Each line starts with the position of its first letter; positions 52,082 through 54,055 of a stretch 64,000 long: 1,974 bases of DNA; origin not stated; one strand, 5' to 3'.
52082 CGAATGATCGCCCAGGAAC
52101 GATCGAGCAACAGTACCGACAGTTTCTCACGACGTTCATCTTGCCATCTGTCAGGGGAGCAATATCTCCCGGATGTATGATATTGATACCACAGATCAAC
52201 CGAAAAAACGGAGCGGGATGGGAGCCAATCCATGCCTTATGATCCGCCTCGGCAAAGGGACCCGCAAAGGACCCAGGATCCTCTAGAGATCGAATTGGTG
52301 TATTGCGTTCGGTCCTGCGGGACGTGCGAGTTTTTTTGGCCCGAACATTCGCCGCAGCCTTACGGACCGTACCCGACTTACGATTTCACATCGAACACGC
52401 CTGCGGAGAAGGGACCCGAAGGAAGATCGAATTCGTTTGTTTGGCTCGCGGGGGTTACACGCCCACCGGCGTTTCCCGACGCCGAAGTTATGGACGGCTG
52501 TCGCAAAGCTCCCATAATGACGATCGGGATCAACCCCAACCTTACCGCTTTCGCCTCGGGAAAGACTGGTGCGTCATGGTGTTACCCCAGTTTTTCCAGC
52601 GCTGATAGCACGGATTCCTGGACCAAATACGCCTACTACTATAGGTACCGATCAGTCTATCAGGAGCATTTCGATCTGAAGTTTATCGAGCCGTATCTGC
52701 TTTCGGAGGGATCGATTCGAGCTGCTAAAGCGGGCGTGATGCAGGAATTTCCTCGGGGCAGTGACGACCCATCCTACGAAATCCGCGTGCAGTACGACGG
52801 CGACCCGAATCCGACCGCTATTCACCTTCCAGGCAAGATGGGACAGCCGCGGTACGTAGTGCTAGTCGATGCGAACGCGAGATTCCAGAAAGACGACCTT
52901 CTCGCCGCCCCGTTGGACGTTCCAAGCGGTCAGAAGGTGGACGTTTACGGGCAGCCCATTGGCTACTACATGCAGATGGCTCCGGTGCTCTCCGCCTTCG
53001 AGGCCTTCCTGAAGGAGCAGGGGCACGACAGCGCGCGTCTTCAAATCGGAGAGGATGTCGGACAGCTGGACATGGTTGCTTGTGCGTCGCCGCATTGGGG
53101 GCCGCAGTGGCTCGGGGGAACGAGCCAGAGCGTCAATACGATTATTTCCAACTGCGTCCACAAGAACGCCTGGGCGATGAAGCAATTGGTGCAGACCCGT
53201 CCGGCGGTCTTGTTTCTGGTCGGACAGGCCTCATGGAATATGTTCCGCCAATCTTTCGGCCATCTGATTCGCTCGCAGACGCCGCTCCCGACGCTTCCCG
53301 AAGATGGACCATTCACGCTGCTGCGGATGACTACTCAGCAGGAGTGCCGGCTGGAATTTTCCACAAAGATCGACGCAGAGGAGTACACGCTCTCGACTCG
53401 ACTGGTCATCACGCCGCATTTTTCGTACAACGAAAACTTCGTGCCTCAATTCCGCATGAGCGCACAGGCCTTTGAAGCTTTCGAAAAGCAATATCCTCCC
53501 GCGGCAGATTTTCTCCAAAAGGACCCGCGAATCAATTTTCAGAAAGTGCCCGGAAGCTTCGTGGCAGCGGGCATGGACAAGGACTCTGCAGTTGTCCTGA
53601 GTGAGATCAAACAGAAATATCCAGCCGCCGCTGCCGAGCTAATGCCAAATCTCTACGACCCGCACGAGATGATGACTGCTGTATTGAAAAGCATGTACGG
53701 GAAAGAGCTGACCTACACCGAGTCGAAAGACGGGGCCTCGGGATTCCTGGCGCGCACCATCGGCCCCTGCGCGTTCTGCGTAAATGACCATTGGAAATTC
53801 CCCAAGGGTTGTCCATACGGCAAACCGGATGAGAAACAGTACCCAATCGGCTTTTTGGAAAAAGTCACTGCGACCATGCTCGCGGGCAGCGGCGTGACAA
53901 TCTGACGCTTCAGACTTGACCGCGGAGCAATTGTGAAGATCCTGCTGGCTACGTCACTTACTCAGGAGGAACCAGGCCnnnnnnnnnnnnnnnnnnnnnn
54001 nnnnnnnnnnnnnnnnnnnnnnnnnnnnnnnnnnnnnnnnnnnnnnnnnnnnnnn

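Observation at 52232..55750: Candidate undescribed three-gene module: 557-aa orphan protein, PNP/MTAN-fold protein with a novel N-terminal extension, and an orphan receiver-domain regulator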

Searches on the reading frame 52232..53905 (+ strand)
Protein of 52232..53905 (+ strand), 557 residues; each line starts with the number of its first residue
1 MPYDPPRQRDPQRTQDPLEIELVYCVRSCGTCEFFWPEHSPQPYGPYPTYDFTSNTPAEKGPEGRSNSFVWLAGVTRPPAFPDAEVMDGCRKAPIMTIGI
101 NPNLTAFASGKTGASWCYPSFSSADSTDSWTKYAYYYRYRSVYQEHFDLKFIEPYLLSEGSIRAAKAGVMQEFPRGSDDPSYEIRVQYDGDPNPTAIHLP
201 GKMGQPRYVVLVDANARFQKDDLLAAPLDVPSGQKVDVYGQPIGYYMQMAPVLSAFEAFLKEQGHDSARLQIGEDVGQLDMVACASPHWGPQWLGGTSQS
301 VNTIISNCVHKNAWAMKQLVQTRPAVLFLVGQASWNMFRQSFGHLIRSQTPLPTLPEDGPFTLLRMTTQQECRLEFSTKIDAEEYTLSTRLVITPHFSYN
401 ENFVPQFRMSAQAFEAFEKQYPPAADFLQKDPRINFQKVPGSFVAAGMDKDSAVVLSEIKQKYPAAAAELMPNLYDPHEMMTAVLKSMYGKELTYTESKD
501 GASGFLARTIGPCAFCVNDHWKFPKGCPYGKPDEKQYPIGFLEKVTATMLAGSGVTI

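Call 3: search_protein_families(library=pfam, proteins=[window:52232-53905:+], max_evalue=0.1)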
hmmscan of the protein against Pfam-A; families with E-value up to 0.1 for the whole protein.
window:52232-53905:+ (557 aa): 0 families

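Call 4: search_protein_families(library=padloc, proteins=[window:52232-53905:+], max_evalue=0.1)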
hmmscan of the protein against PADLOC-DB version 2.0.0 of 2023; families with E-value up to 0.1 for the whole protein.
window:52232-53905:+ (557 aa): 0 families

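Call 5: search_protein_families(library=ncbifam, proteins=[window:52232-53905:+], max_evalue=0.1)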
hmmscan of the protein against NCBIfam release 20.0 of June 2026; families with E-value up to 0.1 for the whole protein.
window:52232-53905:+ (557 aa): 0 families

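Call 6: find_homologous_proteins(query=window:52232-53905:+)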
Query window:52232-53905:+ (557 aa): 517 proteins with E <= 0.001 among 8000 candidates; the best 120 are listed.
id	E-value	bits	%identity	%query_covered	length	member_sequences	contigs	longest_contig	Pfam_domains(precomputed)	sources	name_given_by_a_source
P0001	0.0e+0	1305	99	100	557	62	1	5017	-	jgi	jgi:hypothetical protein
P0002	0.0e+0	1139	85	100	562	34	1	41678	-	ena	-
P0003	0.0e+0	1091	81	100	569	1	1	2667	-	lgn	-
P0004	0.0e+0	1076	81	100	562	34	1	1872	-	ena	-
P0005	0.0e+0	1021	77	99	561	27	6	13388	-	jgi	jgi:hypothetical protein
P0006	0.0e+0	1013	76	99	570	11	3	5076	-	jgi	-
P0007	5.3e-298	1007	76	99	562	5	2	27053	-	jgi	jgi:hypothetical protein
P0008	9.0e-295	997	75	99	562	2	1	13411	-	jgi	jgi:hypothetical protein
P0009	7.5e-288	974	72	99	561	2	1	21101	-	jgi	jgi:hypothetical protein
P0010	2.7e-284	962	73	99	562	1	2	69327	-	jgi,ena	jgi:hypothetical protein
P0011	1.9e-283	959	71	99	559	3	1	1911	-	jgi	jgi:hypothetical protein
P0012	7.2e-282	954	72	99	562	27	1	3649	-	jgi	jgi:hypothetical protein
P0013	3.6e-281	952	73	99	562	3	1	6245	-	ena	-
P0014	3.7e-281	952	72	99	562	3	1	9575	-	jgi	jgi:hypothetical protein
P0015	5.3e-280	948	72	99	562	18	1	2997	-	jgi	-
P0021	5.5e-276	935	71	99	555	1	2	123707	-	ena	-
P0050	2.3e-259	880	67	99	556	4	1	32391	-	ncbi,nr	ncbi:MAG: GTPase, partial [Pyrinomonadaceae bacterium]|nr:GTPase [Pyrinomonadaceae bacterium]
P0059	9.4e-252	855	63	99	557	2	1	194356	-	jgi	jgi:hypothetical protein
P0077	2.3e-223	761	62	97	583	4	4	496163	-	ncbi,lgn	-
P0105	3.0e-210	718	58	99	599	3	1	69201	-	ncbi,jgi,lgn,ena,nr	ncbi:MAG TPA: hypothetical protein VK743_15295 [Steroidobacteraceae bacterium]|nr:hypothetical prote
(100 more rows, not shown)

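Call 8: search_solved_structures(query=window:52232-53905:+, max_evalue=10)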
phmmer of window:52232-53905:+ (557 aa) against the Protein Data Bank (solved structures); distinct sequences matched with E-value up to 10: 2.
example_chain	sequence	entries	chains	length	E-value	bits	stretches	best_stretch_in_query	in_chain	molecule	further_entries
8q5r_B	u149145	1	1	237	0.16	13.7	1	38-110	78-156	Alarmin release inhibitor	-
1oy0_A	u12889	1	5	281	0.77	11.4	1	238-321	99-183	Ketopantoate hydroxymethyltransferase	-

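Call 9: find_encoding_contigs(protein=P0077, flank=8000, max_places=2)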
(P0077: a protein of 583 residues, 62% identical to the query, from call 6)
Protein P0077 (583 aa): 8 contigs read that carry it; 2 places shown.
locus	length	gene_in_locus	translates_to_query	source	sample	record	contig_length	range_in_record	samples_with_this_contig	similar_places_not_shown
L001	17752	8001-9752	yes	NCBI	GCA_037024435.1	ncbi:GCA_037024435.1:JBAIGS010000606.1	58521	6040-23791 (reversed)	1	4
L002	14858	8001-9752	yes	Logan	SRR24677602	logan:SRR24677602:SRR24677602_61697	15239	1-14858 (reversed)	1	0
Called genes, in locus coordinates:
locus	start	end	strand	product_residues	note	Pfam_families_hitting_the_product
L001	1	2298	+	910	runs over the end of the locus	PF02739:5_3_exonuc_N, PF01367:5_3_exonuc, PF22619:DNA_polI_exo1 (weak), PF00476:DNA_pol_A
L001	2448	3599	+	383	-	PF01048:PNP_UDP_1 (faint)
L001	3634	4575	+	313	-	-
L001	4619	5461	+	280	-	-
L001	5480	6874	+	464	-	PF20628:Dyp_perox_C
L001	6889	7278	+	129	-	-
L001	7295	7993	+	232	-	-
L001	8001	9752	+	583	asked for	-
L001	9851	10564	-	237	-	PF00072:Response_reg, PF00196:GerE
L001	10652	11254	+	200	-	-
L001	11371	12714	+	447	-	PF02878:PGM_PMM_I, PF02879:PGM_PMM_II, PF02880:PGM_PMM_III, PF00408:PGM_PMM_IV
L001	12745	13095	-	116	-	PF12844:HTH_19 (weak), PF13560:HTH_31, PF01381:HTH_3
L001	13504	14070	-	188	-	PF07452:CHRD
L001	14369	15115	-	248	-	PF00106:adh_short, PF08659:KR, PF13460:NAD_binding_10 (weak), PF13561:adh_short_C2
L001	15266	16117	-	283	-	PF10778:DehI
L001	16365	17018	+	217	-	PF07719:TPR_2 (faint), PF13428:TPR_14 (faint), PF14559:TPR_19 (faint)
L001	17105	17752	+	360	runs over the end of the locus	PF01933:CofD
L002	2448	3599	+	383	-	PF01048:PNP_UDP_1 (faint)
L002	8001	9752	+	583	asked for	-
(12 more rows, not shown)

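Call 10: find_encoding_contigs(protein=P0105, flank=8000, max_places=2)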
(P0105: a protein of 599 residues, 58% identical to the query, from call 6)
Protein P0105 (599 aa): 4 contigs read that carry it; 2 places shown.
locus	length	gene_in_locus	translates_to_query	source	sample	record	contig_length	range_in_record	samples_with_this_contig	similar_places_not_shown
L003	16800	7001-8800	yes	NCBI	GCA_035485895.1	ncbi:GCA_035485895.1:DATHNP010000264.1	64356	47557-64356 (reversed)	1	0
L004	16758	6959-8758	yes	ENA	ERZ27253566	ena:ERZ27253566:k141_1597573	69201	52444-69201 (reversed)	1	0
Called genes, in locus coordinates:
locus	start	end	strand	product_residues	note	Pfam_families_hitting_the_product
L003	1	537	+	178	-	?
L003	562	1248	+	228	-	PF08924:Rv2525c_GlyHyd-like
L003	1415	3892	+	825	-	PF01565:FAD_binding_4 (faint)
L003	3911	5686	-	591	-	PF09286:Pro-kuma_activ, PF00082:Peptidase_S8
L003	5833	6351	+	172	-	-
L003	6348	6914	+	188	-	-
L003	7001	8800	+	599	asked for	-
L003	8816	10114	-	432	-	PF13699:eCIS_core, PF14521:Aspzincin_M35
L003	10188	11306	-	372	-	PF01048:PNP_UDP_1 (weak)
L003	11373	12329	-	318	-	PF02655:ATP-grasp_3 (weak), PF08443:RimK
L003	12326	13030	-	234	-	-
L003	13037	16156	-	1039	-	PF20129:DUF6519, PF15780:ASH (faint), PF22073:Cep192_D4 (faint)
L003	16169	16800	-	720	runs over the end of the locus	-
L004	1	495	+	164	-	?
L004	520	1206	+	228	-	PF08924:Rv2525c_GlyHyd-like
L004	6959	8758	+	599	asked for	-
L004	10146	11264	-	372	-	PF01048:PNP_UDP_1 (weak)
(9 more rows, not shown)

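Call 11: find_encoding_contigs(protein=P0059, flank=8000, max_places=2)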
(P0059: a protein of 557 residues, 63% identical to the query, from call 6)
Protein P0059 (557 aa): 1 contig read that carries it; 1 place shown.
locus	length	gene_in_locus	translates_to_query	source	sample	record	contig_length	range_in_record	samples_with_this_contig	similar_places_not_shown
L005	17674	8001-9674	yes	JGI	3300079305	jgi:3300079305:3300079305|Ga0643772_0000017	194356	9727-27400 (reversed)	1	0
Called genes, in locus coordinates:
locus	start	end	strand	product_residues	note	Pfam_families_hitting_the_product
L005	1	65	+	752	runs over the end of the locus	PF26549:Tricorn_N (faint), PF00930:DPPIV_N, PF12146:Hydrolase_4 (faint), PF01738:DLH, PF02129:Peptidase_S15 (faint), PF00326:Peptidase_S9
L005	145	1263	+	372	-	PF00034:Cytochrom_C (faint), PF03150:CCP_MauG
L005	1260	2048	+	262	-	PF13715:CarbopepD_reg_2 (faint), PF13620:CarboxypepD_reg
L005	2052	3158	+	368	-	-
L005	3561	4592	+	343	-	-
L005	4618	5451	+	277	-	-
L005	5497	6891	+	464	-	PF20628:Dyp_perox_C (weak)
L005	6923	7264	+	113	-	-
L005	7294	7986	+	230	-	-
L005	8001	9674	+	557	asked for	-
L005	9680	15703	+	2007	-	PF09286:Pro-kuma_activ, PF01833:TIG, PF00933:Glyco_hydro_3, PF01915:Glyco_hydro_3_C, PF14310:Fn3-like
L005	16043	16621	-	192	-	PF12804:NTP_transf_3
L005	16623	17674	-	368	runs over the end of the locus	PF02625:XdhC_CoxI, PF13478:XdhC_C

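Call 12: find_encoding_contigs(protein=P0021, flank=8000, max_places=2)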
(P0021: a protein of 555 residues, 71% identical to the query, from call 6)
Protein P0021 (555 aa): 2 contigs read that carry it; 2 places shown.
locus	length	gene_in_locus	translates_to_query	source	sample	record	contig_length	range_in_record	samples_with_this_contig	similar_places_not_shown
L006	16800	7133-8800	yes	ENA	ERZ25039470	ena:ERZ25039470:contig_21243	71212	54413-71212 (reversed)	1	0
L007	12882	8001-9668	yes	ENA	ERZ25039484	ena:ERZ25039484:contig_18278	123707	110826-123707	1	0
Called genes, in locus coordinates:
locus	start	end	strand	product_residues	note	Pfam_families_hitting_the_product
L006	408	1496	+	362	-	PF04055:Radical_SAM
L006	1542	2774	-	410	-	-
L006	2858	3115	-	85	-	-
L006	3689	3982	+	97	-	-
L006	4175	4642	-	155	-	PF20256:MoCoBD_2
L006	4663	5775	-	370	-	PF02738:MoCoBD_1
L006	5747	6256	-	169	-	PF01315:Ald_Xan_dh_C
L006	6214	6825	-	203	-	PF00111:Fer2 (weak), PF13085:Fer2_3 (weak), PF01799:Fer2_2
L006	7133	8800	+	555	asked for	-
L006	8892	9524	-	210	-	-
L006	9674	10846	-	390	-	PF01048:PNP_UDP_1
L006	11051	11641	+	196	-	PF16859:TetR_C_11 (faint), PF00440:TetR_N, PF13977:TetR_C_6 (faint), PF16925:TetR_C_13, PF21993:TetR_C_13_2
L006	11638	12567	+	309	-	PF00561:Abhydrolase_1, PF12146:Hydrolase_4 (faint), PF12697:Abhydrolase_6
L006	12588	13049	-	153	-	PF13302:Acetyltransf_3 (weak), PF13527:Acetyltransf_9 (faint), PF00583:Acetyltransf_1, PF13673:Acetyltransf_10, PF13508:Acetyltransf_7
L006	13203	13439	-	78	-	-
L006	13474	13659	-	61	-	PF00578:AhpC-TSA, PF08534:Redoxin, PF00085:Thioredoxin (weak)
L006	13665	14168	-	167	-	-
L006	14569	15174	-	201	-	-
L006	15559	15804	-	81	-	-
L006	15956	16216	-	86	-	-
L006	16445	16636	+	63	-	-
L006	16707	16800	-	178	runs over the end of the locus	PF05988:DUF899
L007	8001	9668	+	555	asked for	-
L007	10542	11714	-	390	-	PF01048:PNP_UDP_1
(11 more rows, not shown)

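Call 18: find_related_loci(query=A1, collection=genome_contigs, flank=10000)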
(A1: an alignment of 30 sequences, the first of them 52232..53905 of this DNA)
Query A1 (557 aa) in genome_contigs; peptide patterns used: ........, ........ (x = any residue, [..] = any of these).
203 stretches matched a pattern; 132 encode a relative of the query (tblastn E <= 1e-3); the best 80 are kept; 80 distinct loci.
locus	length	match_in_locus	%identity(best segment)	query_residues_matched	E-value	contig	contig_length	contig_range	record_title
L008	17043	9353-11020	82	1-556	0e+0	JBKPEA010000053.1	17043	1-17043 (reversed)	MAG: Thermodesulfobacteriota bacterium isolate GB_EKS_MAG_00010 GB_EKS_000000905943, whole genome shotgun sequence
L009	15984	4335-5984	70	1-549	0e+0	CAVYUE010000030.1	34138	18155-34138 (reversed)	MAG: uncultured Acidobacteriaceae bacterium isolate MFD09671.bin.2.33 genome assembly, contig: contig_99583, whole genom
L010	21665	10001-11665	70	1-553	0e+0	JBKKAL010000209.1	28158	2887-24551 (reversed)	MAG: Pyrinomonadaceae bacterium isolate swi_bin.3 k127_4319039, whole genome shotgun sequence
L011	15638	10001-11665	71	1-553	0e+0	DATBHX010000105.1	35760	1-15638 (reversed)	MAG TPA_asm: Candidatus Angelobacter sp. isolate SMAG_U3879 k141_556389, whole genome shotgun sequence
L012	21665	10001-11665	67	1-553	0e+0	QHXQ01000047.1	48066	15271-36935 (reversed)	MAG: Acidobacteria bacterium isolate gp4 AA16 14_0919_09_20cm_scaffold_66_e_913_curated, whole genome shotgun sequence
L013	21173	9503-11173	69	1-553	0e+0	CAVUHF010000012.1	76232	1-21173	MAG: Candidatus Acidoferrales bacterium isolate MFD02134.bin.1.103 genome assembly, contig: contig_19832, whole genome s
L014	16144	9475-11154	68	1-556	0e+0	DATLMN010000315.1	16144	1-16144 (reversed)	MAG TPA_asm: Pyrinomonadaceae bacterium isolate SMAG_U13775 k141_1184864, whole genome shotgun sequence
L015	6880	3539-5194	67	1-550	0e+0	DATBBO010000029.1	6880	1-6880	MAG TPA_asm: Dongiaceae bacterium isolate SMAG_U5761 k141_6063, whole genome shotgun sequence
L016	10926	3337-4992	67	1-550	0e+0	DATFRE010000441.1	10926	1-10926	MAG TPA_asm: Dongiaceae bacterium isolate SMAG_U9350 k141_3047719, whole genome shotgun sequence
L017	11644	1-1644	67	1-545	0e+0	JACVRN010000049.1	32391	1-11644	MAG: Pyrinomonadaceae bacterium isolate Co-bin11 k141_7559635_length_32391_cov_10.0000, whole genome shotgun sequence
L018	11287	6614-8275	63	1-551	0e+0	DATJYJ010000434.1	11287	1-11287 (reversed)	MAG TPA_asm: Verrucomicrobiia bacterium isolate SMAG_U15149 k141_1472927, whole genome shotgun sequence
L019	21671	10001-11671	60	1-554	0e+0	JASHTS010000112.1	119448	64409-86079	MAG: Acidobacteriaceae bacterium isolate JOPF159 JOPF_AWAY_contig_433437, whole genome shotgun sequence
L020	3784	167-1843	59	8-557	0e+0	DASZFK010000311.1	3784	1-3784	MAG TPA_asm: Candidatus Angelobacter sp. isolate SMAG_U6520 k141_815166, whole genome shotgun sequence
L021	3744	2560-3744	74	1-395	0e+0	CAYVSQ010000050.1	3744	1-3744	MAG TPA_asm: uncultured Acidobacteriaceae bacterium isolate binchicken_co131_455 genome assembly, contig: k141_4614012,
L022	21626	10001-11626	57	19-545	0e+0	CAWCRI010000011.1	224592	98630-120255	MAG: Candidatus Eremiobacteraeota bacterium isolate MFD01213.bin.2.159 genome assembly, contig: contig_24446, whole geno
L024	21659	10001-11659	53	6-552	0e+0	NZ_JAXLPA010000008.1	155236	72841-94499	Aquimarina sp. 2201CG5-10 contig8, whole genome shotgun sequence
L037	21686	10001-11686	51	3-551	4e-175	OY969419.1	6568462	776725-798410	MAG: uncultured Acidobacteriaceae bacterium isolate MFD03346.bin.1.13 genome assembly, chromosome: 1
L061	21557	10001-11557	36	17-553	4e-96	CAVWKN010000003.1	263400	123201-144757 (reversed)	MAG: uncultured Alphaproteobacteria bacterium isolate MFD05513.bin.2.159 genome assembly, contig: contig_10943, whole ge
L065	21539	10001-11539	36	17-550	7e-93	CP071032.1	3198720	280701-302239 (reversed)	Lentisphaerota bacterium strain zth2 chromosome, complete genome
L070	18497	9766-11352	36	9-543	2e-89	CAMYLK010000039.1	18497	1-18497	MAG: uncultured Desulfobulbaceae bacterium isolate FCS_M_Desulfobacterota_12 genome assembly, contig: NODE_2254_length_1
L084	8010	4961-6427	34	14-531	2e-81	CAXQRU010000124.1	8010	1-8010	MAG: Polaribacter sp. isolate 3um_C4B0723_4.40 genome assembly, contig: k127_193368, whole genome shotgun sequence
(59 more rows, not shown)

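Call 25: predict_structure(alignment_id=A1)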
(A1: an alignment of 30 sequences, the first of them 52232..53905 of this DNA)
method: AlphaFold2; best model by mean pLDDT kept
length: 557 residues; sequences in the alignment: 30
mean_pLDDT: 67.9   pTM: 0.65
mean pLDDT of the five models: 67.9, 67.2, 66.2, 63.8, 61.8
residues with pLDDT >= 90: 116; 70-90: 164; 50-70: 137; < 50: 140
segments of 3 or more residues with pLDDT < 50: 1-11, 17-46, 80-120, 123-126, 137-144, 176-178, 241-245, 272-274, 282-297, 520-526, 554-557
pLDDT, mean of each block of 10 residues (from residue 1): 41 50 36 37 46 58 55 64 44 40 31 41 51 50 54 84 93 60 86 89 70 84 86 70 56 81 77 54 43 43 51 59 75 73 85 84 92 91 87 77 89 96 97 90 87 94 96 93 88 73 58 53 47 65 75 47
secondary structure, 60 per line:
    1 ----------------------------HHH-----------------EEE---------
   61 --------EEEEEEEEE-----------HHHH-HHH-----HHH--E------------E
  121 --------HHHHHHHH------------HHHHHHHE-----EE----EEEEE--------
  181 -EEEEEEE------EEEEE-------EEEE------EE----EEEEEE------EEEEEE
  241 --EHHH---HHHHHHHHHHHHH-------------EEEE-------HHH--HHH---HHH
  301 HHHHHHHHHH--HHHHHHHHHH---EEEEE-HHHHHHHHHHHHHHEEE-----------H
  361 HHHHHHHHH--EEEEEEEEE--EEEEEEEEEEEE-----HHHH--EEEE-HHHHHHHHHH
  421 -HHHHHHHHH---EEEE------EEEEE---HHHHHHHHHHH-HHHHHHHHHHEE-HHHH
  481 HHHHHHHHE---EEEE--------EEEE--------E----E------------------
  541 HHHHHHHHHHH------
elements in order: E49-51 E69-77 H89-92 H129-136 H149-155 E168-172 E182-188 E195-199 E207-210 E223-228 E235-240 H250-262 E276-279 H298-310 H313-322 E326-330 H332-345 E346-348 H360-369 E372-380 E383-394 H400-403 E406-409 H411-420 H422-430 E434-437 E444-448 H452-462 H464-473 H477-488 E493-496 E505-508 H541-551

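Call 26: search_solved_structures(query=A1, max_evalue=10, show_alignments=3)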
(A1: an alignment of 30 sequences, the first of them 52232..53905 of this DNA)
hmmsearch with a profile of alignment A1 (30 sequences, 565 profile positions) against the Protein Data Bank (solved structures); distinct sequences matched with E-value up to 10: 0.
